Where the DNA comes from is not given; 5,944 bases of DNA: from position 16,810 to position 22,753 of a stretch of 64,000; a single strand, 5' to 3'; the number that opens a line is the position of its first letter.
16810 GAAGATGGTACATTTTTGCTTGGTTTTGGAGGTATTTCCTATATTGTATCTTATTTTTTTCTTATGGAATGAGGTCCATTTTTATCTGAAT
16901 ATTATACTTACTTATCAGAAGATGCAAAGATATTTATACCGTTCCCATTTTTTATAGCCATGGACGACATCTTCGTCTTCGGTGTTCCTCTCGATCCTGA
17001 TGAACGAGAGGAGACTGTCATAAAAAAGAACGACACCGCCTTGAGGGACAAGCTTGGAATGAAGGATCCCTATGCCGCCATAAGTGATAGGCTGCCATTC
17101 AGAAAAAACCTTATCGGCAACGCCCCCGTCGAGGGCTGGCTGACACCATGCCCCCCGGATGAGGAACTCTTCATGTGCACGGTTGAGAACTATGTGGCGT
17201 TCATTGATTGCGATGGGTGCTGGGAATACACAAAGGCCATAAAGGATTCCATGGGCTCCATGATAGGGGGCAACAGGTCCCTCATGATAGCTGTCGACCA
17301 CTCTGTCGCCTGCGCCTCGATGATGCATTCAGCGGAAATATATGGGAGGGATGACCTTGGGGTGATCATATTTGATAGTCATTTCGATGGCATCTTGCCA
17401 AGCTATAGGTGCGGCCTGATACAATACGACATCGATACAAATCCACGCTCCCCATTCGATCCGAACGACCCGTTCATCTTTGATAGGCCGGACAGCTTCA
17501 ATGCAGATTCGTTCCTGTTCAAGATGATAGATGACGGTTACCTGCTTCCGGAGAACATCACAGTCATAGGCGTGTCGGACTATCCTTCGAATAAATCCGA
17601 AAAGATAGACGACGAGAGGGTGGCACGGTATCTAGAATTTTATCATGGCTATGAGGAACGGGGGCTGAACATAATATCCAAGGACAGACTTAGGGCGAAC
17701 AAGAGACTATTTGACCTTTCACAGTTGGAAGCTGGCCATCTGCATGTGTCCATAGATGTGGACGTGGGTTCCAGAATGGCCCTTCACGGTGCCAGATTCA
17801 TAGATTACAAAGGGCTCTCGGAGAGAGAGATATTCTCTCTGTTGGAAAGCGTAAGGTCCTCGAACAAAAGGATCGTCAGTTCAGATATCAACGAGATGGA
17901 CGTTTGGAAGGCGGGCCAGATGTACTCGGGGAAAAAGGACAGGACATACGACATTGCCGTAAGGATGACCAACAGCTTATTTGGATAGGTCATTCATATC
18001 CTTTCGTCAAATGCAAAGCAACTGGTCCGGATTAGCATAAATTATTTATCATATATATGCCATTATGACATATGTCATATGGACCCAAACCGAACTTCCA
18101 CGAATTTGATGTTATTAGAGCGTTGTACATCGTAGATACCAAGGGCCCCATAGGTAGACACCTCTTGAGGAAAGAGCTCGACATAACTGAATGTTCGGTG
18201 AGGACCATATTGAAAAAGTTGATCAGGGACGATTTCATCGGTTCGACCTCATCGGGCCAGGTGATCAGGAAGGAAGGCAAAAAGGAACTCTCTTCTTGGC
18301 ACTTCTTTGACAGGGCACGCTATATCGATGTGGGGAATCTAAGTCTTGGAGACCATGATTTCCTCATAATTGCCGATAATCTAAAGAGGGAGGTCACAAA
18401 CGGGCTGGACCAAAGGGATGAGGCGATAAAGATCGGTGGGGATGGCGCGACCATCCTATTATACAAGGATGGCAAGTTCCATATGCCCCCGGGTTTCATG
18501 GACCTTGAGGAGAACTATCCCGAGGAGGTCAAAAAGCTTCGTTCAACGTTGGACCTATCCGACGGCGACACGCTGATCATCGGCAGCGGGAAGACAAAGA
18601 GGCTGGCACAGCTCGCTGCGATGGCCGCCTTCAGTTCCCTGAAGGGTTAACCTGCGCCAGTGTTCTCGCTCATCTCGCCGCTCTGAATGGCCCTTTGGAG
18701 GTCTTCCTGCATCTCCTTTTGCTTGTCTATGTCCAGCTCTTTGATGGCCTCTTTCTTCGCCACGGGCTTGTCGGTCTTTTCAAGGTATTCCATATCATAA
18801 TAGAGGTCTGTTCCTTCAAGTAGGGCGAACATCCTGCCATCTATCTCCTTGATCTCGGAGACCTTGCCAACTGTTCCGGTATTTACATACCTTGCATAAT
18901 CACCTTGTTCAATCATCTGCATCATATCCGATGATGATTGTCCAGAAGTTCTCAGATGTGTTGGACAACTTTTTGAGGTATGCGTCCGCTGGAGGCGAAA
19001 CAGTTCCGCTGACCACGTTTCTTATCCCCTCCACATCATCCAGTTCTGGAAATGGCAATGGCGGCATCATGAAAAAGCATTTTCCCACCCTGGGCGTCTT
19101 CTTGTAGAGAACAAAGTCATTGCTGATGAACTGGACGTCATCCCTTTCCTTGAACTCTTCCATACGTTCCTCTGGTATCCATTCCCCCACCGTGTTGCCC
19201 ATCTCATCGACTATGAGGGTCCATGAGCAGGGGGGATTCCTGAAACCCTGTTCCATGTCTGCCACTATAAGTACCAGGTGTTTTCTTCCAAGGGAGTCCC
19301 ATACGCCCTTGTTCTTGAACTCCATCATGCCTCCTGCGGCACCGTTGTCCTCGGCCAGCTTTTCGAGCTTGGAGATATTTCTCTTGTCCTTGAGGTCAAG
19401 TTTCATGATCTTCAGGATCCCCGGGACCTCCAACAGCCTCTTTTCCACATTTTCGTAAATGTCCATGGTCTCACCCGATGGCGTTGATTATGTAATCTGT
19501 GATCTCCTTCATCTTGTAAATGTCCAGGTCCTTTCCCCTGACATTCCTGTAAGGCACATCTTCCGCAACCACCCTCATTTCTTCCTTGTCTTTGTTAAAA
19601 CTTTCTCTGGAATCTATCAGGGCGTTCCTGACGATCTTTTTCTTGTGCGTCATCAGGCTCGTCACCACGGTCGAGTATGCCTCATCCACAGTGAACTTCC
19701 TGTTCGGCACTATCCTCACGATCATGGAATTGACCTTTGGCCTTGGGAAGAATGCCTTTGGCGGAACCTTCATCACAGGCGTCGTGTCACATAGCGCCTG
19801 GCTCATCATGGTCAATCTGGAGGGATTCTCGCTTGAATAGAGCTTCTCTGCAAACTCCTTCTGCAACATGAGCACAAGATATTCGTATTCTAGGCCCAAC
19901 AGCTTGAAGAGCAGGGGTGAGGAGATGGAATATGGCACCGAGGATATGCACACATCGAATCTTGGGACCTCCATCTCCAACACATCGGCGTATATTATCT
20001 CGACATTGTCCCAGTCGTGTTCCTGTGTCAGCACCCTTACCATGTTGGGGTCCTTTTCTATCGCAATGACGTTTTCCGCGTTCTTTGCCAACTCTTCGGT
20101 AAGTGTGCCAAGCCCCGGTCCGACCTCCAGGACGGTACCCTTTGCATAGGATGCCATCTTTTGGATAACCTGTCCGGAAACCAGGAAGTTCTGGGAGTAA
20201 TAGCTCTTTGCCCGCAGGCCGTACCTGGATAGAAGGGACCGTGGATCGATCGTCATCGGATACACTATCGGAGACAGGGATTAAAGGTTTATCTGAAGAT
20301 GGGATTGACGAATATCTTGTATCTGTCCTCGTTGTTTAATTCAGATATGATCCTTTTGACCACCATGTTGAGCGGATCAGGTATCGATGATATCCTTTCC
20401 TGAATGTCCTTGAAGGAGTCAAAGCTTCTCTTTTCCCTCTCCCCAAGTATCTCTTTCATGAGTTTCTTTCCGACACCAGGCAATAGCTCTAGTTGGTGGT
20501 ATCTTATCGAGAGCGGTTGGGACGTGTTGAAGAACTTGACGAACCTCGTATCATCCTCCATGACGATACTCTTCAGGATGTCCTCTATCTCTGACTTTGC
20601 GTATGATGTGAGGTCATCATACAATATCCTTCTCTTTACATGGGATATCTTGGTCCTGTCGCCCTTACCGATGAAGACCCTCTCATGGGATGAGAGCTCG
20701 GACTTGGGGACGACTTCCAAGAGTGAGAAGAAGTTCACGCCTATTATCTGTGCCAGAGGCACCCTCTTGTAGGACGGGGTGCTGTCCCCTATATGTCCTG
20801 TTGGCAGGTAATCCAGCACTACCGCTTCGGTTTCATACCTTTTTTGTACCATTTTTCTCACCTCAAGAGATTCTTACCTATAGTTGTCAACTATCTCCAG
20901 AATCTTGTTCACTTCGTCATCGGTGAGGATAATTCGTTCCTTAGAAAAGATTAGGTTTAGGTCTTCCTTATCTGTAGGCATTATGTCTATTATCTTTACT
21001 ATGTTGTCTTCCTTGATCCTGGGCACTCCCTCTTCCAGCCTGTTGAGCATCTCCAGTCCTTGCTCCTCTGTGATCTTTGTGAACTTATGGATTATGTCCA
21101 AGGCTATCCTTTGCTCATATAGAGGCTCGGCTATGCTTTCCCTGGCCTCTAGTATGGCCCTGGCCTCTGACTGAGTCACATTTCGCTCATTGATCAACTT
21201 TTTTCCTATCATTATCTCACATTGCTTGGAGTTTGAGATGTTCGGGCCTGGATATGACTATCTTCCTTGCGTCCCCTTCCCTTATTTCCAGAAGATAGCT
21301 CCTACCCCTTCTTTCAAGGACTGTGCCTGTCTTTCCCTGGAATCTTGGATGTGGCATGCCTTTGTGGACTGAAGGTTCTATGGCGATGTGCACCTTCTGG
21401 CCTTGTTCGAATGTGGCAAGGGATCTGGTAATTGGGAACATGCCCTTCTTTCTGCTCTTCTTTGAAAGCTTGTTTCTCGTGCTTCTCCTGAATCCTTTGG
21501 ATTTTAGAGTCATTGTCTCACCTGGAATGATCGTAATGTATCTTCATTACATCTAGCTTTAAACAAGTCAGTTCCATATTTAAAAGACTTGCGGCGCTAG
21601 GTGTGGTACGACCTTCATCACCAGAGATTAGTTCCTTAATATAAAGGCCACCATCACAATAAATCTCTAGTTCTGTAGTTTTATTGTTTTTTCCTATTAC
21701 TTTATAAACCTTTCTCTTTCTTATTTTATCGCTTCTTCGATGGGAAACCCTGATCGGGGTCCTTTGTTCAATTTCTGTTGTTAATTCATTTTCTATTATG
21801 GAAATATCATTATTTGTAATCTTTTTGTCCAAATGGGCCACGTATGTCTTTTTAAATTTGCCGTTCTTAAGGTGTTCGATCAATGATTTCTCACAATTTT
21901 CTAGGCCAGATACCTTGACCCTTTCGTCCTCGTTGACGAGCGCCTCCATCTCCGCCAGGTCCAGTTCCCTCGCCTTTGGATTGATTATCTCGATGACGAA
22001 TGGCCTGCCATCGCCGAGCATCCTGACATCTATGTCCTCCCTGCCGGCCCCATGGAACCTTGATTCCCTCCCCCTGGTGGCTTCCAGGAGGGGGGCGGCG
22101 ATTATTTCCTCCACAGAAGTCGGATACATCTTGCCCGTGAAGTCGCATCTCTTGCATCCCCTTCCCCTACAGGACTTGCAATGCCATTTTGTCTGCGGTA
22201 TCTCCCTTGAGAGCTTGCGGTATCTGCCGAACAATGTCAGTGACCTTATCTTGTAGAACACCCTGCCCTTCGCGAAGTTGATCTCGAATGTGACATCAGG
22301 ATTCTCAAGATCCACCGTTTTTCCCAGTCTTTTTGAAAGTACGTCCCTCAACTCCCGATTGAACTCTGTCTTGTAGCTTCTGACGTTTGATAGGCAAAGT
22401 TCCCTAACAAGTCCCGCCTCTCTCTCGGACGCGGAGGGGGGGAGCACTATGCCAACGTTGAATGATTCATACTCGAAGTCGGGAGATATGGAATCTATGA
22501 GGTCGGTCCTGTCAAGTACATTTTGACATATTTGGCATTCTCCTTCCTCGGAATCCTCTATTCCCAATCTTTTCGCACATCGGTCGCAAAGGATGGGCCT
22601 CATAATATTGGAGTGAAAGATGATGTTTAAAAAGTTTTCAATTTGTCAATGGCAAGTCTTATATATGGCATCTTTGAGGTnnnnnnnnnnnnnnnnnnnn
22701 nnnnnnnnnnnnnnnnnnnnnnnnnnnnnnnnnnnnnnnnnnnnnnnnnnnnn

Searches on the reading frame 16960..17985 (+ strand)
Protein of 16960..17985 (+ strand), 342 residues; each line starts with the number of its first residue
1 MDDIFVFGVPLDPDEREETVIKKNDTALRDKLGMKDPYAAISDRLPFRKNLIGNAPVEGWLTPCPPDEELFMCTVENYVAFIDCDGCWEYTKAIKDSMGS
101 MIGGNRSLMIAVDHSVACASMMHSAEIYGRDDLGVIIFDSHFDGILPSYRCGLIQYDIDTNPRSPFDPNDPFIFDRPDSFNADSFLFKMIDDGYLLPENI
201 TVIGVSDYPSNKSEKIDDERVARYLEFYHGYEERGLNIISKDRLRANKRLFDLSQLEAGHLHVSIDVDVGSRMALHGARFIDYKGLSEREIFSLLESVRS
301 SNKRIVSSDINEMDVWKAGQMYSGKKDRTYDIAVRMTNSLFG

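Call 15: search_protein_families(library=pfam, proteins=[window:16960-17985:+], max_evalue=0.001)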
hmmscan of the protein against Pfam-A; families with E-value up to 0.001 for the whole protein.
window:16960-17985:+ (342 aa): 1 family
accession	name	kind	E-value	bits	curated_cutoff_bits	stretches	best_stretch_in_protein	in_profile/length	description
PF00491.26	Arginase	-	1.4e-13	51.4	22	1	91-314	70-256/280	Arginase family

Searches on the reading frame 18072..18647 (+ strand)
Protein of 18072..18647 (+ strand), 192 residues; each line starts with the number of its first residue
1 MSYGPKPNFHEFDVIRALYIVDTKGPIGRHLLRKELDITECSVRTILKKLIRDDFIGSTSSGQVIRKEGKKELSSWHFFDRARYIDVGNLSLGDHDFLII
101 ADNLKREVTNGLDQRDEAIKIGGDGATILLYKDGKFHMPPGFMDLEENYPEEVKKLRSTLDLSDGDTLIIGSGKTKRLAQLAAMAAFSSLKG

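Call 66: search_protein_families(library=pfam, proteins=[window:18072-18647:+], max_evalue=0.00001)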
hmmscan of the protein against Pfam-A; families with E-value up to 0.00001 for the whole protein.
window:18072-18647:+ (192 aa): 3 families
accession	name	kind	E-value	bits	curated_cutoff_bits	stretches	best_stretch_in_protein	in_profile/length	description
PF14544.11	DUF4443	-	5.4e-27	94.1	27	1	93-189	2-98/100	Domain of unknown function (DUF4443)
PF22167.2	PH0730-like_N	-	5e-10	39.8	30.2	1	13-71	4-60/60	PH0730-like, N-terminal domain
PF21715.3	CggR_N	-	1.1e-06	28.7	30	1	18-73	9-64/71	CggR N-terminal DNA binding domain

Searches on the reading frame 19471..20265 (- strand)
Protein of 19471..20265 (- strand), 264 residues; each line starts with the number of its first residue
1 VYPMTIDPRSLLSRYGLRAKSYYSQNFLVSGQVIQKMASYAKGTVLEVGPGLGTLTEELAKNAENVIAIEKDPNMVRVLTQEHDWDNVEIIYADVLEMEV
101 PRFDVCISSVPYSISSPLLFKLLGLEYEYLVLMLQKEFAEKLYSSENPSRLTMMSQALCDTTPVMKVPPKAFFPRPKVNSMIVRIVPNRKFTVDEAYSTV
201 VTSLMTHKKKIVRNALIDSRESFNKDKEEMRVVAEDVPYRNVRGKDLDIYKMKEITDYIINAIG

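Call 66: search_protein_families(library=pfam, proteins=[window:19471-20265:-], max_evalue=0.00001)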
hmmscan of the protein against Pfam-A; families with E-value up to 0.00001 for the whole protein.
window:19471-20265:- (264 aa): 3 families
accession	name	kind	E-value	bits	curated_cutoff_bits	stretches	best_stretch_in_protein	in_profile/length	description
PF00398.26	RrnaAD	-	1.6e-46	159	24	1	18-217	3-224/263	Ribosomal RNA adenine dimethylase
PF13649.12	Methyltransf_25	-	9.1e-08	33.1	27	1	45-109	1-71/97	Methyltransferase domain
PF08241.18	Methyltransf_11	-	2.3e-06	28.6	21.2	1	46-109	1-67/95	Methyltransferase domain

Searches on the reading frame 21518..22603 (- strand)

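Call 66: search_protein_families(library=pfam, proteins=[window:21518-22603:-], max_evalue=0.00001)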
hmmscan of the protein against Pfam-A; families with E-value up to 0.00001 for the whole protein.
window:21518-22603:- (361 aa): 2 families
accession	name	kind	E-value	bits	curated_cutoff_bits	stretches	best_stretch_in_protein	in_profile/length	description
PF21238.2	Pus10_C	-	9.6e-68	228.6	27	1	125-355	3-231/232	Pus10, C-terminal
PF22023.1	Pus10_THUMP_arc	-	4.4e-14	52.8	28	1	42-109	11-78/78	Pus10 THUMP domain, archaeal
